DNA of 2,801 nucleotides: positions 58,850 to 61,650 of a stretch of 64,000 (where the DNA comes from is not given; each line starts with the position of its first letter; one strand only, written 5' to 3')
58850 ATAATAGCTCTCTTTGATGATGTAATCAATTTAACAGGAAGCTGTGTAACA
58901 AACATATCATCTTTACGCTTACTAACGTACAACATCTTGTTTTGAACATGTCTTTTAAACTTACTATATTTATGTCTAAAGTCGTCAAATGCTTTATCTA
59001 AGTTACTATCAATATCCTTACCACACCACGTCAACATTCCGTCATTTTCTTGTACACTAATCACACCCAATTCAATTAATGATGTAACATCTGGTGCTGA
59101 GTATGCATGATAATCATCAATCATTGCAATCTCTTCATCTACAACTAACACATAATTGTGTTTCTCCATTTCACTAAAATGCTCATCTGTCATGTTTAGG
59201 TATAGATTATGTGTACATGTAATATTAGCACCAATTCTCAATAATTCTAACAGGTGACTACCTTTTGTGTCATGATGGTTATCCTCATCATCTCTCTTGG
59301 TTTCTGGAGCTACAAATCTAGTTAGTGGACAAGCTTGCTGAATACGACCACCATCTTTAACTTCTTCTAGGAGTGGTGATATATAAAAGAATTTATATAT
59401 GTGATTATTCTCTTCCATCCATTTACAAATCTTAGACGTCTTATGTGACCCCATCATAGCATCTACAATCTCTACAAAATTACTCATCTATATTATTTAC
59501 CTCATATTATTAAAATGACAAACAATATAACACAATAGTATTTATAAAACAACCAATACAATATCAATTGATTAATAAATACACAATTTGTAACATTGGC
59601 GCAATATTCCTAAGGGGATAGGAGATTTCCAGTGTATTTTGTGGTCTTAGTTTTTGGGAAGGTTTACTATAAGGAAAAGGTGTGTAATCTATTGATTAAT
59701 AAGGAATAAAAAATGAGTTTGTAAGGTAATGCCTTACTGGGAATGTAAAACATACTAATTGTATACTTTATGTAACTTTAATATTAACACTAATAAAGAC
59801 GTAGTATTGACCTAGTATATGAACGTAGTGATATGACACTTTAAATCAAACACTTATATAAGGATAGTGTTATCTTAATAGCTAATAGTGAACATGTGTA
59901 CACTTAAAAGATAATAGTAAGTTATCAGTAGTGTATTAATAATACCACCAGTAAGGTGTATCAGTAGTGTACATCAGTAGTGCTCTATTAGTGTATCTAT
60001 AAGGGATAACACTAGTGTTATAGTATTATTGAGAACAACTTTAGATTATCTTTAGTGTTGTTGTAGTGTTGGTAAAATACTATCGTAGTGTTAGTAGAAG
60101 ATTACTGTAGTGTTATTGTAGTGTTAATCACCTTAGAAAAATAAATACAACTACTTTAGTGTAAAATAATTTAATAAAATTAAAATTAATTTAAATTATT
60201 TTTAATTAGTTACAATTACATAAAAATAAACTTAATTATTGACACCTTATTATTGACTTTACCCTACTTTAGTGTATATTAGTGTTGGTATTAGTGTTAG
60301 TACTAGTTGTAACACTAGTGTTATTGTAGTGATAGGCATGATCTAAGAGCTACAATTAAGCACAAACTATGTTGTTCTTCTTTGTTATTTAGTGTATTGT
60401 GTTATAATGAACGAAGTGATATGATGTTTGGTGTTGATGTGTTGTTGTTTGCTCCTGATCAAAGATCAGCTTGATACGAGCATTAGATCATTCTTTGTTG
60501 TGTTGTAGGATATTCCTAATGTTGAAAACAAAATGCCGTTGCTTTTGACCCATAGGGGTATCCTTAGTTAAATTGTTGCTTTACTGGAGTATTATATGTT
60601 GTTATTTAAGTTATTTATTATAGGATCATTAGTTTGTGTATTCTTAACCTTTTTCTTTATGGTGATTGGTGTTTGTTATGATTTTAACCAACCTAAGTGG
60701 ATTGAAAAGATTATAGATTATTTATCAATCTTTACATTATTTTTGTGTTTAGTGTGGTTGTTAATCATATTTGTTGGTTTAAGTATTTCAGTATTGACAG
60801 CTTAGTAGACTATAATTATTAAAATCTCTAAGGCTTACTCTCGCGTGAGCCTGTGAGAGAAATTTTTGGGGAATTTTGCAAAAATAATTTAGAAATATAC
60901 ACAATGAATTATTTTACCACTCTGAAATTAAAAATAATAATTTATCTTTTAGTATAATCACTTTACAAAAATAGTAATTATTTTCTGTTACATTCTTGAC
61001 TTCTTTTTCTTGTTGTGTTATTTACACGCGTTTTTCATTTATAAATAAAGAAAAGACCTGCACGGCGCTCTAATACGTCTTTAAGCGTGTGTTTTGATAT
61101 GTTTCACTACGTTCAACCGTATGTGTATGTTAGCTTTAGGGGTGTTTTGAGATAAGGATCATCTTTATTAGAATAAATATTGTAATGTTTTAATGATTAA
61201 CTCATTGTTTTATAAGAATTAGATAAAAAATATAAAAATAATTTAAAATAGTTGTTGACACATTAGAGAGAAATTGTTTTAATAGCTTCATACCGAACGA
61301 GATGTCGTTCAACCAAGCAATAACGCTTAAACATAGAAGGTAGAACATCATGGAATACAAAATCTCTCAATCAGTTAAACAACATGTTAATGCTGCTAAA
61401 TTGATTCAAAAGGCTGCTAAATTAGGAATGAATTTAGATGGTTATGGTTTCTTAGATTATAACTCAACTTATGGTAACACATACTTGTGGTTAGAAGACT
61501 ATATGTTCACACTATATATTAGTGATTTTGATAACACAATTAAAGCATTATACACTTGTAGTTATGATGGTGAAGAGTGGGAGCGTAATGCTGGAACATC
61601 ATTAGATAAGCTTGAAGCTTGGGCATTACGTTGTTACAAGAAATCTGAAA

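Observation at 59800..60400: Iteron array with paired palindromes and an AT-rich unwinding block: candidate origin of replication at the divergent-transcription point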

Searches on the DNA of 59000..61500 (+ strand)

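Call 4: search_dna_similar(query=window:59400-60700:+, collection=phages, mode=near, max_rows=30)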
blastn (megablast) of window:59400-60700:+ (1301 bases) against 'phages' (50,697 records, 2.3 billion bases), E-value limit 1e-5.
Records with a match: 6; places in all: 9; records where one place covers at least 80% of the query: 0.
Best place of each record, by identity: 80-90% 5; 60-80% 1.
By first word of the organism name: Acinetobacter 6.
By host as written in the record: Acinetobacter baumannii 3; - 2; Acinetobacter baumannii NIPH601 1.
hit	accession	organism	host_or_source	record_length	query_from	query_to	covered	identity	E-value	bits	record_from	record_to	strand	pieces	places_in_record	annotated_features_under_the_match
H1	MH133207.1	Acinetobacter phage vB_AbaM_B9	Acinetobacter baumannii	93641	1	1096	72%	84.3%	5e-172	906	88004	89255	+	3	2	hypothetical protein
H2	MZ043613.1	Acinetobacter phage TaPaz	Acinetobacter baumannii NIPH601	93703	356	1089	51%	81.7%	2e-100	537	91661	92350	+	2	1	none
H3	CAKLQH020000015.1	Acinetobacter phage MD-2021a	not known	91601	368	1089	48%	85.1%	4e-133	633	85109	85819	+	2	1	none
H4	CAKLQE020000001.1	Acinetobacter phage MD-2021a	not known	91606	368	1089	48%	85.2%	4e-133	633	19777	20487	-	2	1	none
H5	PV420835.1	Acinetobacter phage phiAB441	Acinetobacter baumannii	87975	3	1052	46%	87.1%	8e-165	685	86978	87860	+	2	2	hypothetical protein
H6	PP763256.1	Acinetobacter phage Ab3-TPeters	Acinetobacter baumannii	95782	368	984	46%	77.1%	3e-64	310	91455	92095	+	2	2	hypothetical protein (x4)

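Call 7: get_annotated_region(hit=H1, flank=6000)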
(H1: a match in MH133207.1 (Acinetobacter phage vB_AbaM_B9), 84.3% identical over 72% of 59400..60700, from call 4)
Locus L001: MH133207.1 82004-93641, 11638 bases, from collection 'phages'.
description: Acinetobacter phage vB_AbaM_B9, complete genome.
organism: Acinetobacter phage vB_AbaM_B9 (NCBI taxid 2163899)
taxonomy: Viruses; Duplodnaviria; Heunggongvirae; Uroviricota; Caudoviricetes
host: Acinetobacter baumannii; source: -; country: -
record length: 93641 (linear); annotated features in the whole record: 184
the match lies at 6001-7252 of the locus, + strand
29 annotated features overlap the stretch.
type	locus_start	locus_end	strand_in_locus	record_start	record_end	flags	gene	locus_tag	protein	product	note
CDS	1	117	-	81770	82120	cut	-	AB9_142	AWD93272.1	hypothetical protein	-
CDS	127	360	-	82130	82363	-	-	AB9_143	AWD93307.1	hypothetical protein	-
CDS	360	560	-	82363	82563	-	-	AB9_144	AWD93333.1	hypothetical protein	-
CDS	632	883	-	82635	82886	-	-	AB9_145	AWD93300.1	hypothetical protein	-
CDS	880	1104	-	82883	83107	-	-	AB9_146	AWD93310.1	hypothetical protein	-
CDS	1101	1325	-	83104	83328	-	-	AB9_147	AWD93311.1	hypothetical protein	-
CDS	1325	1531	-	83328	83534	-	-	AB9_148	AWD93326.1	hypothetical protein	-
CDS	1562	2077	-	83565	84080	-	-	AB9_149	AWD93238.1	hypothetical protein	-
CDS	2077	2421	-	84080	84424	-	-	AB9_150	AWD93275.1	hypothetical protein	-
CDS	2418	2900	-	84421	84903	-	-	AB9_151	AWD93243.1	adenine-methyltransferase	-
CDS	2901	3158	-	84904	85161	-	-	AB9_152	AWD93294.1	hypothetical protein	-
CDS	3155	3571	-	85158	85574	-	-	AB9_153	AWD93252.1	hypothetical protein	-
CDS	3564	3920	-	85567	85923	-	-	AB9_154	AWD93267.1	hypothetical protein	-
CDS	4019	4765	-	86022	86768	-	-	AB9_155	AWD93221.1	hypothetical protein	-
CDS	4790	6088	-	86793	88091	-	-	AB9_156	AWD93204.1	hypothetical protein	-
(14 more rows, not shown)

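Call 8: get_annotated_region(hit=H2, flank=6000)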
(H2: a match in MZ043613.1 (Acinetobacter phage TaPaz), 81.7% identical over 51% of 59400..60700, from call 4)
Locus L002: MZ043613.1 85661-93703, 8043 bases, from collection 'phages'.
description: Acinetobacter phage TaPaz, complete genome.
organism: Acinetobacter phage TaPaz (NCBI taxid 2834266)
taxonomy: Viruses; Duplodnaviria; Heunggongvirae; Uroviricota; Caudoviricetes
host: Acinetobacter baumannii NIPH601; source: waste water; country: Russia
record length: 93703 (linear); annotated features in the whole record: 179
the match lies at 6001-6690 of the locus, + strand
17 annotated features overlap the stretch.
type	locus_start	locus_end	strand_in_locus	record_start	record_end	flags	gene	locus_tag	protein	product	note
CDS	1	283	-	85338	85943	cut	-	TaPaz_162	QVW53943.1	hypothetical protein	-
CDS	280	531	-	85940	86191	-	-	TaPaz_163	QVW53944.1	hypothetical protein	-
CDS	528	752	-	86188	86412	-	-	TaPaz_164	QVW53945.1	hypothetical protein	-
CDS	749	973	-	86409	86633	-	-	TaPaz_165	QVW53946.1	hypothetical protein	-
CDS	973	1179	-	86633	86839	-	-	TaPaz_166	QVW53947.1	hypothetical protein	-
CDS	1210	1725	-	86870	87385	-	-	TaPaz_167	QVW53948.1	hypothetical protein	-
CDS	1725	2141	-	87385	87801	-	-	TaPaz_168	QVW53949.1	hypothetical protein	-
CDS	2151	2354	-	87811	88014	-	-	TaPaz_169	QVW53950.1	hypothetical protein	-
CDS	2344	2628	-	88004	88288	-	-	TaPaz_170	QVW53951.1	hypothetical protein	-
CDS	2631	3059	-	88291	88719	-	-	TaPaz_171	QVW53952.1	hypothetical protein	-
CDS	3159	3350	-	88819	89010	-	-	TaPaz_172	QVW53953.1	hypothetical protein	-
CDS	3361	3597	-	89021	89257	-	-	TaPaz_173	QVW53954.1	hypothetical protein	-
CDS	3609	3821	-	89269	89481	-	-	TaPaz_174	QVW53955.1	hypothetical protein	-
CDS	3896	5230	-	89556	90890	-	-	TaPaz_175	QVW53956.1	hypothetical protein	-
CDS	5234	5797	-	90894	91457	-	-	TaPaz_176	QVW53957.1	hypothetical protein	-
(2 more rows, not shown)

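Call 14: get_annotated_region(hit=H5, flank=6000)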
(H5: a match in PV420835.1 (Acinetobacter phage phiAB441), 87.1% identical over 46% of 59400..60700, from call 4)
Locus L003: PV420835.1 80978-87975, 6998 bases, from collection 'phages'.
description: Acinetobacter phage phiAB441, complete genome.
organism: Acinetobacter phage phiAB441 (NCBI taxid 3413495)
taxonomy: Viruses; Duplodnaviria; Heunggongvirae; Uroviricota; Caudoviricetes
host: Acinetobacter baumannii; source: community sewage water; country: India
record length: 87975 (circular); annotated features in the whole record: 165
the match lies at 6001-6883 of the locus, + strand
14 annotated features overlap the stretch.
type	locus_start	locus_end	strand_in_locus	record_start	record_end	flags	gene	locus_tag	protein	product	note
CDS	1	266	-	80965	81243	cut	-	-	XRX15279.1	hypothetical protein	-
CDS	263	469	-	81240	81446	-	-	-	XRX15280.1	hypothetical protein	-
CDS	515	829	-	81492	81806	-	-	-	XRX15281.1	hypothetical protein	-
CDS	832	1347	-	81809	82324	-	-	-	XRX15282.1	hypothetical protein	-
CDS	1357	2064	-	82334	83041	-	-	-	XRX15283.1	metallophosphoesterase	-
CDS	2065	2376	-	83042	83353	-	-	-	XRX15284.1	hypothetical protein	-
CDS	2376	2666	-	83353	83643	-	-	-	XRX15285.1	hypothetical protein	-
CDS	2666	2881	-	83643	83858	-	-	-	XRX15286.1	hypothetical protein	-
CDS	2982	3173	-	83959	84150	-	-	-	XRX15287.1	hypothetical protein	-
CDS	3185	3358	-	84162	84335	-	-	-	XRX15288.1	hypothetical protein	-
CDS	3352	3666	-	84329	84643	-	-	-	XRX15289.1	hypothetical protein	-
CDS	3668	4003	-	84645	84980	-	-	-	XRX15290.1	hypothetical protein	-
CDS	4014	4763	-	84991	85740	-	-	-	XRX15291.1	hypothetical protein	-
CDS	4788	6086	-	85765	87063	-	-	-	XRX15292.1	hypothetical protein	-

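Call 16: get_annotated_region(hit=H3, flank=5000)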
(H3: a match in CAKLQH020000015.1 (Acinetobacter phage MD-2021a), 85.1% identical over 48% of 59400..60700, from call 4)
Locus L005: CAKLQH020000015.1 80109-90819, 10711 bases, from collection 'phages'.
description: Acinetobacter phage MD-2021a strain 5899STDY8049191 genome assembly, contig: ERS3583567SCcontig000015, whole genome shotgun sequence.
organism: Acinetobacter phage MD-2021a (NCBI taxid 2899278)
taxonomy: Viruses; Duplodnaviria; Heunggongvirae; Uroviricota; Caudoviricetes
host: -; source: not known; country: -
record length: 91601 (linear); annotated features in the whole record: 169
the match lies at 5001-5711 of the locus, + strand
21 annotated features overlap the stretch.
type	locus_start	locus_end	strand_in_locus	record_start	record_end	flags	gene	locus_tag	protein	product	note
CDS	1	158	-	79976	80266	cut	-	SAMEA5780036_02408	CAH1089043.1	Uncharacterised protein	-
CDS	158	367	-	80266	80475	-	-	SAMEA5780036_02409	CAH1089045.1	Uncharacterised protein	-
CDS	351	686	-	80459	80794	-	-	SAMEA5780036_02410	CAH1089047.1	Uncharacterised protein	-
CDS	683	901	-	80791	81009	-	-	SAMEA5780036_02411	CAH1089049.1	Uncharacterised protein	-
CDS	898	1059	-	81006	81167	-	-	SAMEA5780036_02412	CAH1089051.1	Uncharacterised protein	-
CDS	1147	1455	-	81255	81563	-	-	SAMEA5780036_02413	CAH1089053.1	Uncharacterised protein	-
CDS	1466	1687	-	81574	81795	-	-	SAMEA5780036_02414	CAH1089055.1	Uncharacterised protein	-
CDS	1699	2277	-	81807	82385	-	-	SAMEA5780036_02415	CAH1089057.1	Uncharacterised protein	-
CDS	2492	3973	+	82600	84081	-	-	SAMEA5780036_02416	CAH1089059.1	putative DNA helicase protein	-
CDS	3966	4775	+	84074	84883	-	-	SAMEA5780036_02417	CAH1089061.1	Uncharacterised protein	-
CDS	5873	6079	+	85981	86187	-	-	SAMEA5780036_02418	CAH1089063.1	Uncharacterised protein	-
CDS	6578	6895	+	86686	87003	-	-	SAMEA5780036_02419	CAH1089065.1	Uncharacterised protein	-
CDS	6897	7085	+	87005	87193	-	-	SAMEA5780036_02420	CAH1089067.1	Uncharacterised protein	-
CDS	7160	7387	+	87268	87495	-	-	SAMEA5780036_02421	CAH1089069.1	Uncharacterised protein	-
CDS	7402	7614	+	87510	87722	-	-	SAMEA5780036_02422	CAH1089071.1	Uncharacterised protein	-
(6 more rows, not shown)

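Call 21: search_rna_families(source=window, start=59000, end=61500, threshold=evalue, max_evalue=1)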
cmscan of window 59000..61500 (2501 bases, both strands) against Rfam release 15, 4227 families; matches with E-value up to 1: 0.
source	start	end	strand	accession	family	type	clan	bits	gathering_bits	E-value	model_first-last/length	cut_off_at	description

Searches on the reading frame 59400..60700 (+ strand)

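Call 18: search_protein_families(library=pfam, proteins=[L002:3896-5230:-, L002:5234-5797:-], max_evalue=0.01)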
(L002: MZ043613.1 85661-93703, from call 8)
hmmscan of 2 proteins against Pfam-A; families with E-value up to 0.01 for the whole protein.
L002:3896-5230:- (444 aa): 0 families

L002:5234-5797:- (187 aa): 0 families

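Call 19: search_protein_families(library=phrogs, proteins=[L002:3896-5230:-, L002:5234-5797:-], max_evalue=0.001)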
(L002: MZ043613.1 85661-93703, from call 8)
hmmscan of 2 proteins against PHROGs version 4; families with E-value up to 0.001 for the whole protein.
L002:3896-5230:- (444 aa): 1 family
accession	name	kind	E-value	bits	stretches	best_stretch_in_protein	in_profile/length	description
phrog_2467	-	unknown function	3.5e-71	241.7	1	1-425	8-422/502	-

L002:5234-5797:- (187 aa): 0 families
